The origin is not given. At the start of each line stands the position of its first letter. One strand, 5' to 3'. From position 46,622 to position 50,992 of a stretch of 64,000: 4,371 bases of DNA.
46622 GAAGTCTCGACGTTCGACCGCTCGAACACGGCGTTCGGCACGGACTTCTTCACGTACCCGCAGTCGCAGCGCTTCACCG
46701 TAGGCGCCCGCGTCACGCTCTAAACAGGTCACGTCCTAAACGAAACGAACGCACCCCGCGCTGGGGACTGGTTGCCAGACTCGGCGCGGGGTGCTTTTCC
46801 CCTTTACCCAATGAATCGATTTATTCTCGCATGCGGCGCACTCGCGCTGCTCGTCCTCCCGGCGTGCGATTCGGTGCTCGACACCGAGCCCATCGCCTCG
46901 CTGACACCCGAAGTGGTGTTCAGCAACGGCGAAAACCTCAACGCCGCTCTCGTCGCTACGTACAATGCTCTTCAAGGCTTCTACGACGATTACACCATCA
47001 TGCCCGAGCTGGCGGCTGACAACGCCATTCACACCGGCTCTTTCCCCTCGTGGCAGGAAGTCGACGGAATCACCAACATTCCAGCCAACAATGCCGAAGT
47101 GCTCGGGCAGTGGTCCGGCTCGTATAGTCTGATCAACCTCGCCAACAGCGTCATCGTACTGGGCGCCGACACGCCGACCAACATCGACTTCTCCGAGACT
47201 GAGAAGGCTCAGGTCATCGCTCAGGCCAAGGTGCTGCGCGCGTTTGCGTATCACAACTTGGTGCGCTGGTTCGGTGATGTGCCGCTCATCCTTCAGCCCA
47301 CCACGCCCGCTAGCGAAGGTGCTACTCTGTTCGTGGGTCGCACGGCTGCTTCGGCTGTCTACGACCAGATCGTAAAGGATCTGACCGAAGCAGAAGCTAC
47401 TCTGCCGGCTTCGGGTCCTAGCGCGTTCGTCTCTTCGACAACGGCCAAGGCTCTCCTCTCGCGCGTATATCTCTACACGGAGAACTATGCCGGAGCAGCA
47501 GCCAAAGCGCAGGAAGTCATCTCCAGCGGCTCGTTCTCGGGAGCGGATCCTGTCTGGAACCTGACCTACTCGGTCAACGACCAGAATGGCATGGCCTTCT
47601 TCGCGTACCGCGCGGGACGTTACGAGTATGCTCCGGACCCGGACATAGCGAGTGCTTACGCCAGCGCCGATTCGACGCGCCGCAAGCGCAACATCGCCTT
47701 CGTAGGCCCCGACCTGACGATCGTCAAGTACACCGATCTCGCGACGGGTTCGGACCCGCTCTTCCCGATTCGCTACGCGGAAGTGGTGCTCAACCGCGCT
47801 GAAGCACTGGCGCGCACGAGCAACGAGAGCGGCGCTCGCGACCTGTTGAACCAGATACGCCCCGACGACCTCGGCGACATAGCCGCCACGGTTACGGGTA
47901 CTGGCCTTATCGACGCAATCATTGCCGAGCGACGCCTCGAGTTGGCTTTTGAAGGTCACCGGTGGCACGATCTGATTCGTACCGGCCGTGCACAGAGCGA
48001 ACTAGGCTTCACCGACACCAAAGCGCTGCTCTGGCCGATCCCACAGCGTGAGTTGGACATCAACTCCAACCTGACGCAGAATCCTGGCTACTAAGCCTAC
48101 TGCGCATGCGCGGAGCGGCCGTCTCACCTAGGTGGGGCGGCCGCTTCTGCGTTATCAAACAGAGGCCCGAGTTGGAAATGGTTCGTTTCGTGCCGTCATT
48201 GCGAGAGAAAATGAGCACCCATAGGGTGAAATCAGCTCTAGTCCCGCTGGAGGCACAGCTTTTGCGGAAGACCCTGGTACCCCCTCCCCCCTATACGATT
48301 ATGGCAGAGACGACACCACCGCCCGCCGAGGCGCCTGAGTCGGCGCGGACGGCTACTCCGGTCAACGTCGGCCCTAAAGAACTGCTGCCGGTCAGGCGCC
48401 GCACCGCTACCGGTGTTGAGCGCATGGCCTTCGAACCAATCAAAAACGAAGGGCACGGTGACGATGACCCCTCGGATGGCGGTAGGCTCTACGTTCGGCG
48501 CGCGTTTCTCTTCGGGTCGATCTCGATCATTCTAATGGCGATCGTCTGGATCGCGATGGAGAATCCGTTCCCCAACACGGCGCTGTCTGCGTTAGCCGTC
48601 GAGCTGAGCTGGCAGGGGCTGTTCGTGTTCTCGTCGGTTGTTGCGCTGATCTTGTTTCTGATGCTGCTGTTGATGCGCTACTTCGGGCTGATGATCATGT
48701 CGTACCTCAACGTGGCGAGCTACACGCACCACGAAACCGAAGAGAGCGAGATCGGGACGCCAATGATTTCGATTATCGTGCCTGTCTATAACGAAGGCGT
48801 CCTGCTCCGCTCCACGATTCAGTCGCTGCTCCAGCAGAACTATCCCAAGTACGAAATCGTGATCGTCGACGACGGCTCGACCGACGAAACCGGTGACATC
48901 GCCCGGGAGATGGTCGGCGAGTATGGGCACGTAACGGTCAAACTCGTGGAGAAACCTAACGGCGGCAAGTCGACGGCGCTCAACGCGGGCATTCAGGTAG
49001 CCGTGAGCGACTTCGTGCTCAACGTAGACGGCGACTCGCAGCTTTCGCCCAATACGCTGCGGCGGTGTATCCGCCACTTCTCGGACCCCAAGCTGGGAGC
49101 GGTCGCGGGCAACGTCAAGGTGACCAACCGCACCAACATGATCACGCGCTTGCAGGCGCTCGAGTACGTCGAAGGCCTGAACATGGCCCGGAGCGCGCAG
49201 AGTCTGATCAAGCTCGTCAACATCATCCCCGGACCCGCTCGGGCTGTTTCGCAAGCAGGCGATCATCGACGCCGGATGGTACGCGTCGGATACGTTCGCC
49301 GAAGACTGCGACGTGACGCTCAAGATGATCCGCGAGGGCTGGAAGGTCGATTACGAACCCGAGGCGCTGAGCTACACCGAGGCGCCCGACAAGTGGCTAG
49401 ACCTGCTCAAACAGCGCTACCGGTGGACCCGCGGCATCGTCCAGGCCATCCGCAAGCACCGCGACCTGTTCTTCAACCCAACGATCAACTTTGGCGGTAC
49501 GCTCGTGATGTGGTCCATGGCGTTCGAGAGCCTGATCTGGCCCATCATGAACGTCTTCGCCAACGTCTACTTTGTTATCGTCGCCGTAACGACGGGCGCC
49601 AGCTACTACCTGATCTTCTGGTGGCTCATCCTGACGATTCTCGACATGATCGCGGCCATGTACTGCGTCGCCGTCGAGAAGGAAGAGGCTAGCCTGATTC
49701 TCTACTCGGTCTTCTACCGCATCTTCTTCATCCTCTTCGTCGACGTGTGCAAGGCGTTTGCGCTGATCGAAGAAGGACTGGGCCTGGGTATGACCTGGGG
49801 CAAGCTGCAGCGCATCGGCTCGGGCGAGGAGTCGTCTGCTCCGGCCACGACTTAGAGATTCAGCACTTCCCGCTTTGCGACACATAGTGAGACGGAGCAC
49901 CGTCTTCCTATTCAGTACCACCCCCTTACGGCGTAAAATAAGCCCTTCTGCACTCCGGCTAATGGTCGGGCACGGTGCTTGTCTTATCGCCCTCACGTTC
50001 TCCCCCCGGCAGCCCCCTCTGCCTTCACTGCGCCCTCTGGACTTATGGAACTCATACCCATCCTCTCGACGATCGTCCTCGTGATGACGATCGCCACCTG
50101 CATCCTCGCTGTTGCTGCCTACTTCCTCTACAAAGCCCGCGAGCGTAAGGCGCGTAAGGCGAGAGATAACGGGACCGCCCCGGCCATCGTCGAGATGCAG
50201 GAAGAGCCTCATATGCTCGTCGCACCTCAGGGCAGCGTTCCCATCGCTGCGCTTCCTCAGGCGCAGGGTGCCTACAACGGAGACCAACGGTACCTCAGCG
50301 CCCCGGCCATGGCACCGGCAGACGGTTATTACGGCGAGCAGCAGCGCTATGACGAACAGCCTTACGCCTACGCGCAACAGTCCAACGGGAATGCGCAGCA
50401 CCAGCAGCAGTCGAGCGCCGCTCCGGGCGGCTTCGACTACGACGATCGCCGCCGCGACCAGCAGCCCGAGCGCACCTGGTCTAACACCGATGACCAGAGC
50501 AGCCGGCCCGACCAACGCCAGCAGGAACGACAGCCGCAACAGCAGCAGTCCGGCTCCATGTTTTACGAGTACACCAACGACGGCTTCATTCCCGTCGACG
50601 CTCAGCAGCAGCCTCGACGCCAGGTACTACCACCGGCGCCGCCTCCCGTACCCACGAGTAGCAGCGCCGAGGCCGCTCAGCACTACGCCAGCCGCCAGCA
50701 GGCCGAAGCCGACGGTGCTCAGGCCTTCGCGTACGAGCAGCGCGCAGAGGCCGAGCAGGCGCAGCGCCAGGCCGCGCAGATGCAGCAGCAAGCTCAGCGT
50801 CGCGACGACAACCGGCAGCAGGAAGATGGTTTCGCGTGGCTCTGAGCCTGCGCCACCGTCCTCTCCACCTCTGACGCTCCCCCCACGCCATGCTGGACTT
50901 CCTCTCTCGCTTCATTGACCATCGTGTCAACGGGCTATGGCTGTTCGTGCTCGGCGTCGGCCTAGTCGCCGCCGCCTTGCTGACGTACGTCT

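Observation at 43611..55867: Co-oriented susC-susD / processive GT2 synthase / Gln-rich membrane protein / two giant paralogs: candidate uncharacterised exopolysaccharide locus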

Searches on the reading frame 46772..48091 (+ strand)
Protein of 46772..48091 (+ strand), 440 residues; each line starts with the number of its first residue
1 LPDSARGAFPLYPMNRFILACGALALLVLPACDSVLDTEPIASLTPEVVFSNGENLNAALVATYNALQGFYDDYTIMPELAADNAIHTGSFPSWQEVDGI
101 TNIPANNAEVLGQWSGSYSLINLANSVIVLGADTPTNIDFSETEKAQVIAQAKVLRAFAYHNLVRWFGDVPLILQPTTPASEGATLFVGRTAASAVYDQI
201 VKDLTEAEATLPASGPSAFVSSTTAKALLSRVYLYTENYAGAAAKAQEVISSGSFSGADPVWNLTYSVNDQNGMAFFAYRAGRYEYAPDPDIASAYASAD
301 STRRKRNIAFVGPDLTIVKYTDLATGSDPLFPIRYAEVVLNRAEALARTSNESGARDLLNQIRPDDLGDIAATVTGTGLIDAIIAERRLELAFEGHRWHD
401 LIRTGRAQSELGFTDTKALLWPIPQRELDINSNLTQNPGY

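Call 4: search_protein_families(library=pfam, proteins=[window:46772-48091:+], max_evalue=0.01)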
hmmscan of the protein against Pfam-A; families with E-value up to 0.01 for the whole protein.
window:46772-48091:+ (440 aa): 3 families
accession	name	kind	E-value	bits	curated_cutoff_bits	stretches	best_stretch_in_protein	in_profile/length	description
PF07980.17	SusD_RagB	-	2.5e-25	90.2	23.1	1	328-440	154-297/297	SusD family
PF14322.12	SusD-like_3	-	6.1e-22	79.2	27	1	36-234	3-191/191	Starch-binding associating with outer membrane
PF12771.13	SusD-like_2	-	6.8e-08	32.2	27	1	113-212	60-151/415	Starch-binding associating with outer membrane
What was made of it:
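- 46811..48094 (+): susD-family lipoprotein. It is a neighbour and belongs to the same variable insertion as susC. It matches Pfam SusD_RagB and SusD-like_3 (call 4).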

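Call 22: search_protein_families(library=ncbifam, proteins=[window:46811-48091:+], max_evalue=0.001)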
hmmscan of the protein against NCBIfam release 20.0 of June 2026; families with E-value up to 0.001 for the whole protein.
window:46811-48091:+ (427 aa): 2 families
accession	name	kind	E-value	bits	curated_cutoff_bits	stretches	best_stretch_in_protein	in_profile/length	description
NF033072.0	NanU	exception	2.9e-21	76.1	425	2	7-223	8-227/521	SusD family outer membrane lipoprotein NanU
NF033071.0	SusD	exception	2.7e-14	52.3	725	1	316-427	440-558/558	starch-binding outer membrane lipoprotein SusD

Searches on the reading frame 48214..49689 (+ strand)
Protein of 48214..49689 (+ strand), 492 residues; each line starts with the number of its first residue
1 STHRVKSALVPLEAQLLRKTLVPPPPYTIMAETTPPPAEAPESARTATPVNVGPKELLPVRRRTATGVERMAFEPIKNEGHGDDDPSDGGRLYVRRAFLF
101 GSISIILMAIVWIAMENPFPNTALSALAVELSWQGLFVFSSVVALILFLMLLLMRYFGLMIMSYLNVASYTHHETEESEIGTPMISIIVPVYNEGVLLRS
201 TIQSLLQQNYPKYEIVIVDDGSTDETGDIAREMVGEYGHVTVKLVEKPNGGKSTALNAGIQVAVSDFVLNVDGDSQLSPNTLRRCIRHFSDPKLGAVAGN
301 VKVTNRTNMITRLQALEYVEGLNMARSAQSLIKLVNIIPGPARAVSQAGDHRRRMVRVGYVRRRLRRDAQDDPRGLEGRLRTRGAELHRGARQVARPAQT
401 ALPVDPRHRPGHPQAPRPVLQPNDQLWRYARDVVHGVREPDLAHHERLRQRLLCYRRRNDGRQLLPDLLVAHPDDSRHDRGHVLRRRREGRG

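Call 4: search_protein_families(library=pfam, proteins=[window:48214-49689:+], max_evalue=0.01)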
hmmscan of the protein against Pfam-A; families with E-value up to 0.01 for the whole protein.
window:48214-49689:+ (492 aa): 6 families
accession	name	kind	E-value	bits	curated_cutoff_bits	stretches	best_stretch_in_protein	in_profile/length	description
PF00535.33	Glycos_transf_2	-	1.2e-33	116.8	23.3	1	186-316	1-130/168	Glycosyl transferase family 2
PF13641.12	Glyco_tranf_2_3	-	1.5e-22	81.2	27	1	183-319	1-141/230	Glycosyltransferase like family 2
PF03142.21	Chitin_synth_2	-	3.2e-07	29.8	27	1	259-340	196-279/527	Chitin synthase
PF10111.15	Glyco_tranf_2_2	-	7.4e-07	29.4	27.3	1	186-285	1-102/276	Glycosyltransferase like family 2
PF13632.12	Glyco_trans_2_3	-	4.1e-06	27.2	27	1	268-340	2-74/198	Glycosyl transferase family group 2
PF13506.12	Glyco_transf_21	-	0.00057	19.8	21.7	1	252-327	18-93/174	Glycosyl transferase family 21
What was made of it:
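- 48301..49855 (+): Processive-type membrane GT2 synthase, 517 aa after removing one extra C at about 49229-49232. Pfam matches are Glycos_transf_2, Glyco_trans_2_3 and Chitin_synth_2 (call 4).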

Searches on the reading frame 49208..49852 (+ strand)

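Call 4: search_protein_families(library=pfam, proteins=[window:49208-49852:+], max_evalue=0.01)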
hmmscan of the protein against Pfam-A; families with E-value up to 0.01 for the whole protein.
window:49208-49852:+ (215 aa): 3 families
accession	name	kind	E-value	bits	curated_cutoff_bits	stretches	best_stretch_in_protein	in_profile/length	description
PF13632.12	Glyco_trans_2_3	-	6.4e-15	55.9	27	1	13-142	78-188/198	Glycosyl transferase family group 2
PF13641.12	Glyco_tranf_2_3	-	1.1e-06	29.2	27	1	28-76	182-230/230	Glycosyltransferase like family 2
PF03142.21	Chitin_synth_2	-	2.2e-05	23.7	27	1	44-188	341-483/527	Chitin synthase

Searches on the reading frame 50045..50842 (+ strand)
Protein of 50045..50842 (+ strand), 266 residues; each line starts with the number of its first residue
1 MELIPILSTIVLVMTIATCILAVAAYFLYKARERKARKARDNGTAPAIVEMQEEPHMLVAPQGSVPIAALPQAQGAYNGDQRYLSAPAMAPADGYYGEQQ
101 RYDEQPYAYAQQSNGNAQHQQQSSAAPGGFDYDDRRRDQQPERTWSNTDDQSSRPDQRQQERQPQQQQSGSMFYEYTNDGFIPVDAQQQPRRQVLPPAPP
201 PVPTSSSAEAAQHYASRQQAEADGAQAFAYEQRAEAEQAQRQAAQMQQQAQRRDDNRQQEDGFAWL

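Call 4: search_protein_families(library=pfam, proteins=[window:50045-50842:+], max_evalue=0.01)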
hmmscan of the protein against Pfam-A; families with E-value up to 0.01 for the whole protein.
window:50045-50842:+ (266 aa): 0 families
